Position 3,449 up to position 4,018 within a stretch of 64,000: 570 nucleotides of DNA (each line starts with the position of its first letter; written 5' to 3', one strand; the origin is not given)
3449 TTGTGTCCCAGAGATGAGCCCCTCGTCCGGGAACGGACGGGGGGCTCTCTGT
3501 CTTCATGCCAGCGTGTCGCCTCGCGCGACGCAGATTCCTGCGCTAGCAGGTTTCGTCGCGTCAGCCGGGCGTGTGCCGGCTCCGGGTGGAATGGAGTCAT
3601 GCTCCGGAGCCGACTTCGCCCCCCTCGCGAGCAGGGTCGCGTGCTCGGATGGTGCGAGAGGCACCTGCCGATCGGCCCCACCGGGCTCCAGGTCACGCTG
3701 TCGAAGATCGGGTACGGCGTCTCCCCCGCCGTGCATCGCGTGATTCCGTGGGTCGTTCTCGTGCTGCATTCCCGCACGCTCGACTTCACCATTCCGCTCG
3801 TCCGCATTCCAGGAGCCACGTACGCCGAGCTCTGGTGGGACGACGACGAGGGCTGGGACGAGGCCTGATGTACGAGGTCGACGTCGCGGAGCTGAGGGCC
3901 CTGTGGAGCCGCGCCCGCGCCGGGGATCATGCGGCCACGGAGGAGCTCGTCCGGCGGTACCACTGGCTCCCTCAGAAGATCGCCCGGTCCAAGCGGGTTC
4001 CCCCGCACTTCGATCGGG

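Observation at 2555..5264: Phage-encoded Lsr2 silencer next to a phage sigma-70-family factor and small partner ORFs, preceded by an AT-rich repeat region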

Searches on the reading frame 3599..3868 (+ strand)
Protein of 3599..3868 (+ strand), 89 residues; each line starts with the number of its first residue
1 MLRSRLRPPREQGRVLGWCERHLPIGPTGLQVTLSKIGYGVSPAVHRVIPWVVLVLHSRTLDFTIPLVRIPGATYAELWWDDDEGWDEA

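Call 27: search_dna_similar(query=window:3599-3868:+, collection=phages, mode=protein, max_rows=40, max_evalue=0.01)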
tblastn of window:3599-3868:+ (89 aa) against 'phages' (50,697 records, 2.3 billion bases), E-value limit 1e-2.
No match.

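Call 51: find_homologous_proteins(query=window:3599-3868:+, max_evalue=0.01)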
Query window:3599-3868:+ (89 aa): 1 proteins with E <= 0.01 among 2 candidates.
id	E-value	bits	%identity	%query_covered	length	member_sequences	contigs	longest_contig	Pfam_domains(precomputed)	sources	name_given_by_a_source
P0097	2.3e-45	171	100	84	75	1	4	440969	-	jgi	jgi:hypothetical protein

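Call 63: search_protein_representatives(protein=window:3599-3868:+)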
Query: 89 residues. Proteins with E-value up to 0.001 (for the whole library): 3; up to 1e-10: 1; up to 1e-30: 1. The best 3 are listed.
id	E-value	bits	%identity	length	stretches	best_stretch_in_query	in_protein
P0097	7.3e-46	170.7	100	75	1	15-89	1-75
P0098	2.4e-05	40.7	39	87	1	18-86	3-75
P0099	2.8e-04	37.2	36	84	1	20-86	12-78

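Call 74: predict_structure(alignment_id=A4)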
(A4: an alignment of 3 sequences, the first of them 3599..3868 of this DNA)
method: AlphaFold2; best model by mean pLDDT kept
length: 89 residues; sequences in the alignment: 3
mean_pLDDT: 66.8   pTM: 0.48
mean pLDDT of the five models: 66.8, 49.6, 49.0, 43.2, 38.1
residues with pLDDT >= 90: 0; 70-90: 50; 50-70: 25; < 50: 14
segments of 3 or more residues with pLDDT < 50: 1-6, 82-89
pLDDT, mean of each block of 10 residues (from residue 1): 43 61 68 77 74 81 80 71 43
secondary structure, 60 per line:
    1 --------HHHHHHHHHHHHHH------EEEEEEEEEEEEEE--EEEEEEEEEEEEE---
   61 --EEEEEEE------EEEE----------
elements in order: H9-22 E29-42 E45-57 E63-69 E76-79

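Call 77: fold_search(model_id=the predicted structure, library=pdb)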
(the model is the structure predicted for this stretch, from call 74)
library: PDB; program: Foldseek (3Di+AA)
matches with E <= 10: 720; with E <= 0.001: 0
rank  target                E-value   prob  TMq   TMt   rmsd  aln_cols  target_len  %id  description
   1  5iv9_B                2.0e-01  0.25  0.22  0.15  10.4        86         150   13  The LPS Transporter LptDE from Klebsiella pneumoniae, full-length (released 2016-05-18)
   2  5iv8_D                3.0e-01  0.21  0.22  0.15  10.2        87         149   13  The LPS Transporter LptDE from Klebsiella pneumoniae, core complex (released 2016-05-18)
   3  7qoo_P                3.8e-01  0.13  0.21  0.12   9.9        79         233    9  Structure of the human inner kinetochore CCAN complex (released 2022-06-08)
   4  5ohl_A                4.1e-01  0.41  0.29  0.29  10.5        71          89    8  K6-specific affimer bound to K6 diUb (released 2017-10-04)
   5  5ohl_F                4.8e-01  0.25  0.26  0.26  11.2        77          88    9  K6-specific affimer bound to K6 diUb (released 2017-10-04)
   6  5ixm_B                5.1e-01  0.35  0.27  0.18  10.1        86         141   12  The LPS Transporter LptDE from Yersinia pestis, core complex (released 2016-05-18)
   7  5iv8_B                5.4e-01  0.20  0.26  0.18  10.3        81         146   16  The LPS Transporter LptDE from Klebsiella pneumoniae, core complex (released 2016-05-18)
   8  3e99                  6.1e-01  0.25  0.26  0.17  12.3        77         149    9  Crystal structure of the beta subunit of the benzoate 1,2-dioxygenase (benb, bmaa0186) from burkholderia mallei atcc 233 (released 2008-09-16)
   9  3bf2                  6.4e-01  0.28  0.28  0.21   8.5        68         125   18  Crystal structure of the A1KSW9_NEIMF protein from Neisseria meningitidis. Northeast Structural Genomics Consortium targ (released 2007-12-04)
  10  9i9z_B                6.4e-01  0.15  0.21  0.14   9.1        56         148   14  LpDE from Escherichia coli (released 2025-12-10)
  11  4rh8_A                6.4e-01  0.12  0.17  0.12  10.3        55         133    7  Crystal structure of the outer membrane lipopolysaccharide transport protein LptE (RlpB) from Escherichia coli in the  (released 2015-11-11)
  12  3fsd                  6.4e-01  0.09  0.17  0.13  10.3        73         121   10  Crystal structure of NTF2-like protein of unknown function in nutrient uptake (YP_427473.1) from RHODOSPIRILLUM RUBRUM A (released 2009-02-10)
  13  1qyn_D                6.8e-01  0.25  0.19  0.14   7.5        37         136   11  Crystal Structure of SecB from Escherichia coli (released 2003-12-09)
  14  9rpt_B                6.8e-01  0.16  0.24  0.16  10.2        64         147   14  Cryo-EM structure of the open state of Shigella flexneri LptDE bound by the RBP of Oekolampad phage (released 2025-12-10)
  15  8pvv_C                6.8e-01  0.13  0.22  0.13  11.8        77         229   13  Archaeoglobus fulgidus AfAgo complex with AfAgo-N protein (fAfAgo) bound with 30 nt RNA guide and 51 nt DNA target (released 2024-01-24)
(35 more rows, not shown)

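Call 99: search_protein_families(library=pfam, proteins=[window:3599-3868:+], max_evalue=5)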
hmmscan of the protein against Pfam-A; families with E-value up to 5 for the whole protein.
window:3599-3868:+ (89 aa): 0 families
